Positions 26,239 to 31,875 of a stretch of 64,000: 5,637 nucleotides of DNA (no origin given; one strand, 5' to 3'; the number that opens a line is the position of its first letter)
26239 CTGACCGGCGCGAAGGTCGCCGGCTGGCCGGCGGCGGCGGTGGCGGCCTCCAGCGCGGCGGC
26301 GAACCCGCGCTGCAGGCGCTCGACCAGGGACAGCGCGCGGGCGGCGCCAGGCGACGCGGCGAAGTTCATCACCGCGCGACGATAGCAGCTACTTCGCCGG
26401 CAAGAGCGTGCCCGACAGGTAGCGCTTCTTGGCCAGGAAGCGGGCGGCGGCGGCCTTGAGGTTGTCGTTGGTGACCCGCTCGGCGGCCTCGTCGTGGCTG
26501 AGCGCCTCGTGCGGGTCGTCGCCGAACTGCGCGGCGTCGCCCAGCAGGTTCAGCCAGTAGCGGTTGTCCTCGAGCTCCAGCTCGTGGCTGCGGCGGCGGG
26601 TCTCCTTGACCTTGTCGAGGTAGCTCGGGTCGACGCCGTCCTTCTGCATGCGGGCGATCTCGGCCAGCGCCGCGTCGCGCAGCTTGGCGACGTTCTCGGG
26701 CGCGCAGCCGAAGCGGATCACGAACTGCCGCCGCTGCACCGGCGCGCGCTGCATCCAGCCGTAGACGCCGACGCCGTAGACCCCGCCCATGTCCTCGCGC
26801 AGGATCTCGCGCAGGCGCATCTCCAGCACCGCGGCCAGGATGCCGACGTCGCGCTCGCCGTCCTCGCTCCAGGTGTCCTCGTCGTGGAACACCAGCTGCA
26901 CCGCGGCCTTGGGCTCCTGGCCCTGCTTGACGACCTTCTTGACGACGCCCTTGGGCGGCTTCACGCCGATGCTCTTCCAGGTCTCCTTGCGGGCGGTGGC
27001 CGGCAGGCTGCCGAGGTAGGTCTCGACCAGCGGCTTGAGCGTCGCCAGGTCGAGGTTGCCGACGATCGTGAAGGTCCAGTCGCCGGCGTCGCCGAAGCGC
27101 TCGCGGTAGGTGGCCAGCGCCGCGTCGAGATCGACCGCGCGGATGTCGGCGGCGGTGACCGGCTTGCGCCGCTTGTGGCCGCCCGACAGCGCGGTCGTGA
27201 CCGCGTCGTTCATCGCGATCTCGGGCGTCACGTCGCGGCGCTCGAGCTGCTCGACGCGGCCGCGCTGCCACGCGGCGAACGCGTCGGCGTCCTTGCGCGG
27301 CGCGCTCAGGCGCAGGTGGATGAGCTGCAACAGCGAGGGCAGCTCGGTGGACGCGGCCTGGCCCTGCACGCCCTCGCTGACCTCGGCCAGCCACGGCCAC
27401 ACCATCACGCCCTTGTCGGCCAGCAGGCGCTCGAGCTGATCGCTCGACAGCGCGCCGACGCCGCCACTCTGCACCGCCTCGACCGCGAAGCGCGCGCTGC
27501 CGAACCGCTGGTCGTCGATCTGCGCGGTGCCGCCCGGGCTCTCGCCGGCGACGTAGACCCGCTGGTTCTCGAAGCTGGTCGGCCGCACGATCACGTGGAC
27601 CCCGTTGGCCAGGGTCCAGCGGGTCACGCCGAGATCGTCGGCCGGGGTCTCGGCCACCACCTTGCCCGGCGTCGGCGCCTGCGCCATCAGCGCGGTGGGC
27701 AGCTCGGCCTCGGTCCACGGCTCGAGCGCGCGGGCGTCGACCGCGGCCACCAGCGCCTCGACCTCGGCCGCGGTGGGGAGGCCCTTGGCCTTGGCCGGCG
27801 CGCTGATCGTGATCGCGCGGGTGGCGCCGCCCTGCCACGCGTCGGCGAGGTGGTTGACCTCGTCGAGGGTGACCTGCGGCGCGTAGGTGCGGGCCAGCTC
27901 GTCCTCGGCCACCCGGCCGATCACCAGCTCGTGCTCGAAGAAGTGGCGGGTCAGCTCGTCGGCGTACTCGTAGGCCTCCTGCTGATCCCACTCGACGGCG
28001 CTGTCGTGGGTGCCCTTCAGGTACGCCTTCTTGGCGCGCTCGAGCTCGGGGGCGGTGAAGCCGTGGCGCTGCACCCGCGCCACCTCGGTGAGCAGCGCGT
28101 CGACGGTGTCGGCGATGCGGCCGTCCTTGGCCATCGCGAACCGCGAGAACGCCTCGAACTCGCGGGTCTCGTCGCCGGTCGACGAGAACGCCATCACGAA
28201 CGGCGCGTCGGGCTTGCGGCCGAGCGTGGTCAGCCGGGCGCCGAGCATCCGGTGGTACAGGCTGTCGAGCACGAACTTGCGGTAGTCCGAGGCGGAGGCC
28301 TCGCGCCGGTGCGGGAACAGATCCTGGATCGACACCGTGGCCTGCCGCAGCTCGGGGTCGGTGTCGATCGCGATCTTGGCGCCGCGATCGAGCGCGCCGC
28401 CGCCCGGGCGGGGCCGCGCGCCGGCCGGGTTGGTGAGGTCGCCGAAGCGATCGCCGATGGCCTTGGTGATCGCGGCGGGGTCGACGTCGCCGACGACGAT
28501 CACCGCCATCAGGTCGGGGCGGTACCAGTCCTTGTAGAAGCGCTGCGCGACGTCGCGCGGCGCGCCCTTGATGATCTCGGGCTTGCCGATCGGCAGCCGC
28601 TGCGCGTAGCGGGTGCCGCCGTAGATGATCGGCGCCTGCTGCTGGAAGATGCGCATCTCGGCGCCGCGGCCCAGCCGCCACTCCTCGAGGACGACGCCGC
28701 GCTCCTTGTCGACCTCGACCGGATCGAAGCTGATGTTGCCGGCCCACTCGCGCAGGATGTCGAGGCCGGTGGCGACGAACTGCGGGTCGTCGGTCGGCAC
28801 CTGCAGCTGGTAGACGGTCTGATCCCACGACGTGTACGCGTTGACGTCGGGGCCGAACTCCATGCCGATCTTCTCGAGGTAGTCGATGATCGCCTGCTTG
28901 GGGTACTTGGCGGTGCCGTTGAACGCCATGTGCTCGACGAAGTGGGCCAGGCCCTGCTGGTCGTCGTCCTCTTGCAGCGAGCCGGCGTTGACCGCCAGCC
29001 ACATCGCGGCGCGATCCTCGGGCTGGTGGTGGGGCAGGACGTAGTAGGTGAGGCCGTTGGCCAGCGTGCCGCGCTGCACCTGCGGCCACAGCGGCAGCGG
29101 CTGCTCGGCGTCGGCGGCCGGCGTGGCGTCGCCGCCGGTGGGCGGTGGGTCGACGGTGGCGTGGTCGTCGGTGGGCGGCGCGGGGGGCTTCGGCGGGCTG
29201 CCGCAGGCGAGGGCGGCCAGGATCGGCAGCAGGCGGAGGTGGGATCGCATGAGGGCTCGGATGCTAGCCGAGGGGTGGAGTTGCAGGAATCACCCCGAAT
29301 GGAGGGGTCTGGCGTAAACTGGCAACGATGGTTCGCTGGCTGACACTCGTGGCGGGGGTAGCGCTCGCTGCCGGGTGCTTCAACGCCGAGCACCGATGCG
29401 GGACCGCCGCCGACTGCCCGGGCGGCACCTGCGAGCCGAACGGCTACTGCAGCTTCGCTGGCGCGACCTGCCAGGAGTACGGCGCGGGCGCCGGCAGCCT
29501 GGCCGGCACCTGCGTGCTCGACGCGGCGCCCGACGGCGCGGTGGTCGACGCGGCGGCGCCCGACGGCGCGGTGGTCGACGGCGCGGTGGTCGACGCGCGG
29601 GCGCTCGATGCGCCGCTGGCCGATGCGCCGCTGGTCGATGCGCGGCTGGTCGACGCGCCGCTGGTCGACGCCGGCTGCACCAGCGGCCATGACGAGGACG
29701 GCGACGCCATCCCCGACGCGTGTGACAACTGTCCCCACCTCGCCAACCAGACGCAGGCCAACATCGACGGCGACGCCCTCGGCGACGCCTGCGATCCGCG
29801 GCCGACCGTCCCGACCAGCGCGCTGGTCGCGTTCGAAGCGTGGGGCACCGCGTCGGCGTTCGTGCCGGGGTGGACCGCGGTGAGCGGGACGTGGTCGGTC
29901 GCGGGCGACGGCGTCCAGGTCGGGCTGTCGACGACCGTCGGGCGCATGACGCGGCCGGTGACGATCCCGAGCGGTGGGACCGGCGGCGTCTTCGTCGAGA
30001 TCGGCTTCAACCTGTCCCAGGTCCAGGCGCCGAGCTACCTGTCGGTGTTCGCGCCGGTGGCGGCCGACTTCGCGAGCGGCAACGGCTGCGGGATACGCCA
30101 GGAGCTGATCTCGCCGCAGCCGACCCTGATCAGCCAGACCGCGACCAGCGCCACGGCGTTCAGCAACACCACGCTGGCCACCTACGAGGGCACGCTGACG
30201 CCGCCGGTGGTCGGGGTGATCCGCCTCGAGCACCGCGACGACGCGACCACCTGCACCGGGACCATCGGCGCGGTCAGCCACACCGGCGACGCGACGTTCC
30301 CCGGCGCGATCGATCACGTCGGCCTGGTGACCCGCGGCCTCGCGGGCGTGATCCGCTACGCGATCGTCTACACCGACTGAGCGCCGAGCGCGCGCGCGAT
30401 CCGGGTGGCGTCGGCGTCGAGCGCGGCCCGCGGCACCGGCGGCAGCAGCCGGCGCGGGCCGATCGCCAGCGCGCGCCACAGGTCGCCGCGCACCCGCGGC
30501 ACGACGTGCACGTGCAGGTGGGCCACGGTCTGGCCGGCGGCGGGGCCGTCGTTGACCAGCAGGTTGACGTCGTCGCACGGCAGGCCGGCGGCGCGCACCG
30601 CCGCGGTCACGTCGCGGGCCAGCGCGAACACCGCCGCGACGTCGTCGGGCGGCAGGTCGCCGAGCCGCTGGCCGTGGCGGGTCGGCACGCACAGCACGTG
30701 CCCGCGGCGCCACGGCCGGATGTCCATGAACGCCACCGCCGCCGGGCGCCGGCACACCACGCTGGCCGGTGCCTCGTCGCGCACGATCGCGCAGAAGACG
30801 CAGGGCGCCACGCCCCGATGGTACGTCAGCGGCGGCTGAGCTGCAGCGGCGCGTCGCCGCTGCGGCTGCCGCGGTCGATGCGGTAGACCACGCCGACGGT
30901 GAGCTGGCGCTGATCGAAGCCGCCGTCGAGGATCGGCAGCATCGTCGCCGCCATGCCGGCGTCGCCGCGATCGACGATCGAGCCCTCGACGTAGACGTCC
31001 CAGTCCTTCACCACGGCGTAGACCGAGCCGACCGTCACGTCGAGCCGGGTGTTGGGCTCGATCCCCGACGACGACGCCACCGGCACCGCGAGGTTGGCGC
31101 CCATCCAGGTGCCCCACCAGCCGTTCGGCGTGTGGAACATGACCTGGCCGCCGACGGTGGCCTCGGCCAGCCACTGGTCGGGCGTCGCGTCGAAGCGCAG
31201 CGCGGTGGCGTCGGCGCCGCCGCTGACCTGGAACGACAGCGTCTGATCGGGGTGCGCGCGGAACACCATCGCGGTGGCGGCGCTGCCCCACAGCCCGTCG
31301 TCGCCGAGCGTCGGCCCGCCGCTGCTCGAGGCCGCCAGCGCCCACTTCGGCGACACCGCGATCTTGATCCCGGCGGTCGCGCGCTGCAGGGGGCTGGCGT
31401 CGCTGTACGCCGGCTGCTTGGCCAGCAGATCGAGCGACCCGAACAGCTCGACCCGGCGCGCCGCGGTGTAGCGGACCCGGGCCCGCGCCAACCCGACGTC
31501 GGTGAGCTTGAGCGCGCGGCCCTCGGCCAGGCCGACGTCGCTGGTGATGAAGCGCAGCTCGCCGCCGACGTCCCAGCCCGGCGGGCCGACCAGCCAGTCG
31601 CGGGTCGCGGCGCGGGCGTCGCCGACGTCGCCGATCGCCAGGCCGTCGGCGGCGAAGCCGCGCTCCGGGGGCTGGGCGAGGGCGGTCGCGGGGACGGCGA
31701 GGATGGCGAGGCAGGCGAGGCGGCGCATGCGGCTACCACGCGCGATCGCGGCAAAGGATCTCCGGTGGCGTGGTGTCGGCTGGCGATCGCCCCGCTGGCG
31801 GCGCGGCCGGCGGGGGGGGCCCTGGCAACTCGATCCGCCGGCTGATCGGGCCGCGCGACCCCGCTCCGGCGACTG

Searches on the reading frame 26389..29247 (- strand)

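Call 45: search_protein_families(library=pfam, proteins=[window:26389-29247:-], max_evalue=0.001)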
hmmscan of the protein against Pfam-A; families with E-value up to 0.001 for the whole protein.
window:26389-29247:- (952 aa): 2 families
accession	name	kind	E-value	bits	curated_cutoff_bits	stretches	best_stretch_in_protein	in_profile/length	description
PF05193.26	Peptidase_M16_C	-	2.5e-38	132.2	23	2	711-882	8-179/181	Peptidase M16 inactive domain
PF00675.25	Peptidase_M16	-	9.7e-34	116.8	22.3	1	70-189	3-115/149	Insulinase (Peptidase family M16)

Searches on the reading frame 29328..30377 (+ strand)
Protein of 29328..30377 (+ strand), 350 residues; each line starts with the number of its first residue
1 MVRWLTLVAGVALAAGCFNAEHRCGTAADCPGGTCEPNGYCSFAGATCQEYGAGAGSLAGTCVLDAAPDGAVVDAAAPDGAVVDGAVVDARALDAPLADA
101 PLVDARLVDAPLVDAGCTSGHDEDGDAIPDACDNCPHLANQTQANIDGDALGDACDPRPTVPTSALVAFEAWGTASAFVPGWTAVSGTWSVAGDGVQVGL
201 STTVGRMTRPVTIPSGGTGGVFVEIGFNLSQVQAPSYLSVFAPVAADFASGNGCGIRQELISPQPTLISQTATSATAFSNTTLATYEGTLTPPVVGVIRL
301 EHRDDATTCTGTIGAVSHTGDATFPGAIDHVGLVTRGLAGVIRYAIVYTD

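Call 45: search_protein_families(library=pfam, proteins=[window:29328-30377:+], max_evalue=0.001)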
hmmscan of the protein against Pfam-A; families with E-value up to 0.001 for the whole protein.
window:29328-30377:+ (350 aa): 1 family
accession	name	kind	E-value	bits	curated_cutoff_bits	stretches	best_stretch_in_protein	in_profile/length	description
PF02412.23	TSP_3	-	0.00087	19.4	25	0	121-143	14-36/36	Thrombospondin type 3 repeat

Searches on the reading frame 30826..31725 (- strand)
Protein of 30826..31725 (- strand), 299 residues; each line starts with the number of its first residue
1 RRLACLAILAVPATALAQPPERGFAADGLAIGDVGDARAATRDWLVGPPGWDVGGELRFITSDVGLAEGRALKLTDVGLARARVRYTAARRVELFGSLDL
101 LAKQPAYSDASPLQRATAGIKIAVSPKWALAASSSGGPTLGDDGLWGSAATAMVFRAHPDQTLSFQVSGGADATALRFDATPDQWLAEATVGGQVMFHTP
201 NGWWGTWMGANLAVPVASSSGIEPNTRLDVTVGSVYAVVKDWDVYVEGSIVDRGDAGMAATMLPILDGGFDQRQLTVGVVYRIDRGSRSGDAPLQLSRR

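Call 45: search_protein_families(library=pfam, proteins=[window:30826-31725:-], max_evalue=0.001)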
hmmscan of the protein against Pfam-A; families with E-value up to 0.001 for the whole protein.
window:30826-31725:- (299 aa): 1 family
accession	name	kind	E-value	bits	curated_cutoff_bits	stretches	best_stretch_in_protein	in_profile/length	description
PF13505.12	OMP_b-brl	-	0.0003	21.4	28.7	0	4-73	2-66/175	Outer membrane protein beta-barrel domain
